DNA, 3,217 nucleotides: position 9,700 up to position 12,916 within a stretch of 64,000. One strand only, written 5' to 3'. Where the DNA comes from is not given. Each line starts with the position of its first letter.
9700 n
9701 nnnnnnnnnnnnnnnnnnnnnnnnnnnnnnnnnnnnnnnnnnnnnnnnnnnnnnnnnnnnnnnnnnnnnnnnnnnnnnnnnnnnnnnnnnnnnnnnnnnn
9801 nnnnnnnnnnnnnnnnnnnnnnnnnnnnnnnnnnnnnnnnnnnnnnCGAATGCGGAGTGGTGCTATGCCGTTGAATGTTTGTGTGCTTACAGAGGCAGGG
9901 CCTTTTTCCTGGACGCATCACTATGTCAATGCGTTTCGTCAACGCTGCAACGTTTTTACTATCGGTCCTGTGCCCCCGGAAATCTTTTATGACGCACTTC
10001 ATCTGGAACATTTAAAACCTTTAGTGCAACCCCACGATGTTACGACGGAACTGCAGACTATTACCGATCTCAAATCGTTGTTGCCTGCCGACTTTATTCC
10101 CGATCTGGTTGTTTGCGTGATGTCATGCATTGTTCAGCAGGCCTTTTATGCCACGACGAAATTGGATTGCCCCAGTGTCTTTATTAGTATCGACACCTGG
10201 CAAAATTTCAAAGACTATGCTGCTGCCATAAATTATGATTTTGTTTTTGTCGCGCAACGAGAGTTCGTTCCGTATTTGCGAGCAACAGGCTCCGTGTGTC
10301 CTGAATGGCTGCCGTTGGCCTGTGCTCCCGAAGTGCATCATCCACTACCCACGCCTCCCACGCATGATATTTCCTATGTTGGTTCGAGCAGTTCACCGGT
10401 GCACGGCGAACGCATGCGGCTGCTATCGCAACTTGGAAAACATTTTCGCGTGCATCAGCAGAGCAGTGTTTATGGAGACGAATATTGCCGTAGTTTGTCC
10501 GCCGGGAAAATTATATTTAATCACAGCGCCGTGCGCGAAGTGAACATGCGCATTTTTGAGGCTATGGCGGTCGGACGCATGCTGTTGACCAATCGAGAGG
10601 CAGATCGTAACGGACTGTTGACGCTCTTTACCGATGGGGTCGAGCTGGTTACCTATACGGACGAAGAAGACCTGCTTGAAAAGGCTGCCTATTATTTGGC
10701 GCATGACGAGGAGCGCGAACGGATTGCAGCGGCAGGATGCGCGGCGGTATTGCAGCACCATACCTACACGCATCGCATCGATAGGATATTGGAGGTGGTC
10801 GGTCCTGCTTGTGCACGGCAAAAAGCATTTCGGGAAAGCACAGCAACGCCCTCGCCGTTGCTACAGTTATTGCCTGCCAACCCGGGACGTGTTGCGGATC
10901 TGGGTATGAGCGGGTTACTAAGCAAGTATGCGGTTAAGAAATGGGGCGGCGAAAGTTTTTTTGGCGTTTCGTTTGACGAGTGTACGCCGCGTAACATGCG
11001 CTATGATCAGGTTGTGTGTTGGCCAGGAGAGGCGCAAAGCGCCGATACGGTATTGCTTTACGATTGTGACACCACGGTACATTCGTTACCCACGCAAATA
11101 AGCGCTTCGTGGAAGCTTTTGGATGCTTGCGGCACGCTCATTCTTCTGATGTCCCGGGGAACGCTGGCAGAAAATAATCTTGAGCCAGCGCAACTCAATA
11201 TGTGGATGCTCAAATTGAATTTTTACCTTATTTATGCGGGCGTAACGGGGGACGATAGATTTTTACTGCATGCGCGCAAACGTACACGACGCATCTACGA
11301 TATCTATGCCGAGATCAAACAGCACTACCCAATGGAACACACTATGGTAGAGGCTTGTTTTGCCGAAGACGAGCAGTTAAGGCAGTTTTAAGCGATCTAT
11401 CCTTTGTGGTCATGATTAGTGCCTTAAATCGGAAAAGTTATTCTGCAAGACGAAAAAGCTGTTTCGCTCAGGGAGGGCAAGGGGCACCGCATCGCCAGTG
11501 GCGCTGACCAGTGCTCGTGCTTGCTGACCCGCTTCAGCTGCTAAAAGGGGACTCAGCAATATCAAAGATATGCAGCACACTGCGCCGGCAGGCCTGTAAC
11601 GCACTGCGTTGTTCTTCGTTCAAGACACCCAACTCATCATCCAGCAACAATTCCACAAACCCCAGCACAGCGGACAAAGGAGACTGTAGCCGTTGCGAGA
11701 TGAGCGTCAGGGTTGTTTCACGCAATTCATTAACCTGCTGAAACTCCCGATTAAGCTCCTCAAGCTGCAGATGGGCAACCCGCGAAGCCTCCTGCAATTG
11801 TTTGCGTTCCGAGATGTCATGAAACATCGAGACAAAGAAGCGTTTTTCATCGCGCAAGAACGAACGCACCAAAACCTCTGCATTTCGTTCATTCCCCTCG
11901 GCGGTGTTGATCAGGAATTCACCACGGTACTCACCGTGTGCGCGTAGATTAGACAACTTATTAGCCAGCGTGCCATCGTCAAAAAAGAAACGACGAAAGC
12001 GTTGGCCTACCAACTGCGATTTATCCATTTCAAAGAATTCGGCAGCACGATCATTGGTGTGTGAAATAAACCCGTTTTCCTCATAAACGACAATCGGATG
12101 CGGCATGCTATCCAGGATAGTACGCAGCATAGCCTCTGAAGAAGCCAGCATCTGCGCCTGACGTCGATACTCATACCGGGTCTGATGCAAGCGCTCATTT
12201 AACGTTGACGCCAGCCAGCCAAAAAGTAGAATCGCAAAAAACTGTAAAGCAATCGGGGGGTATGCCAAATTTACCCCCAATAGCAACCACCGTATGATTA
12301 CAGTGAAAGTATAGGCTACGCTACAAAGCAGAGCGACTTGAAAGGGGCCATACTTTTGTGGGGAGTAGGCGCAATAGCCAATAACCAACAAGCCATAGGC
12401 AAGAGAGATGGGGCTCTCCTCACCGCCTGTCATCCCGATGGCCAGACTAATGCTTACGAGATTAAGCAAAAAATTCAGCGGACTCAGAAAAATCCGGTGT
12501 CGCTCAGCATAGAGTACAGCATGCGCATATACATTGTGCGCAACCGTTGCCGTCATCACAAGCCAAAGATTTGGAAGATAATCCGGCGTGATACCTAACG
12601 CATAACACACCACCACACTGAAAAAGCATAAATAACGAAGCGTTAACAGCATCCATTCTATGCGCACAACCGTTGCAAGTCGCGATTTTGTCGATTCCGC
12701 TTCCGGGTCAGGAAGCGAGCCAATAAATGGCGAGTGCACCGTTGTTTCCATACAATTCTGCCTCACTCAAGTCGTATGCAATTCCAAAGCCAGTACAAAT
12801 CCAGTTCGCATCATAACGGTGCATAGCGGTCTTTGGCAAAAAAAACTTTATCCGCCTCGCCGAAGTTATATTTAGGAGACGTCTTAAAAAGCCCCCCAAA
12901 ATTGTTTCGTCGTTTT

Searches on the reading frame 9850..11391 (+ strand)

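Call 5: search_protein_families(library=pfam, proteins=[window:9850-11391:+], max_evalue=0.001)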
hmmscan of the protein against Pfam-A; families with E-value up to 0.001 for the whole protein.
window:9850-11391:+ (513 aa): 1 family
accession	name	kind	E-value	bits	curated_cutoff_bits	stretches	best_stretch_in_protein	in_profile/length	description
PF13524.12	Glyco_trans_1_2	-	6.3e-30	104.5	25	1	198-315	27-144/144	Glycosyl transferase-like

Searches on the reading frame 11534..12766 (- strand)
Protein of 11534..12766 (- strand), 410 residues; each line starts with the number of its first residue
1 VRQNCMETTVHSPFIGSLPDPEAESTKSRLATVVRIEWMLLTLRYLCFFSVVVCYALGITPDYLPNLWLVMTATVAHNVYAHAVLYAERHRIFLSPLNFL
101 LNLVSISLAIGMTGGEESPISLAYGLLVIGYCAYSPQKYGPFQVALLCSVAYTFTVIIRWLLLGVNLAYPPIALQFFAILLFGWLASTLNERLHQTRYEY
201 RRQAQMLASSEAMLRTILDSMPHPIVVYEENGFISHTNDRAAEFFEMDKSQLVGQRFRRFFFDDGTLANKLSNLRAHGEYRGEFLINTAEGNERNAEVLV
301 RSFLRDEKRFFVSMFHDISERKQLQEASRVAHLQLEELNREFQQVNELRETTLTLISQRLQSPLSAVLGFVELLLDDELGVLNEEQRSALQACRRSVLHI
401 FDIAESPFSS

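Call 5: search_protein_families(library=pfam, proteins=[window:11534-12766:-], max_evalue=0.001)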
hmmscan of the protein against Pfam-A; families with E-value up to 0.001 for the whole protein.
window:11534-12766:- (410 aa): 6 families
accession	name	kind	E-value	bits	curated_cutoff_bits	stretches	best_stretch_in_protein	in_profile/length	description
PF00989.32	PAS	-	4.5e-10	40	22.6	1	213-318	2-113/113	PAS fold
PF13426.13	PAS_9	-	1.2e-08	35.6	27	1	222-320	1-103/103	PAS domain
PF24820.1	Diguanyl_cycl_sensor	-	6.3e-07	29.8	28.1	1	219-317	3-109/109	Diguanylate cyclase-like sensor domain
PF00512.31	HisKA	-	6e-06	26.6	26.9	1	352-401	5-51/66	His Kinase A (phospho-acceptor) domain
PF13188.13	PAS_8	-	0.00014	22.1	21.8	1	213-265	2-55/65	PAS domain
PF08448.16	PAS_4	-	0.00055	20.6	23.1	0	218-322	1-109/110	PAS fold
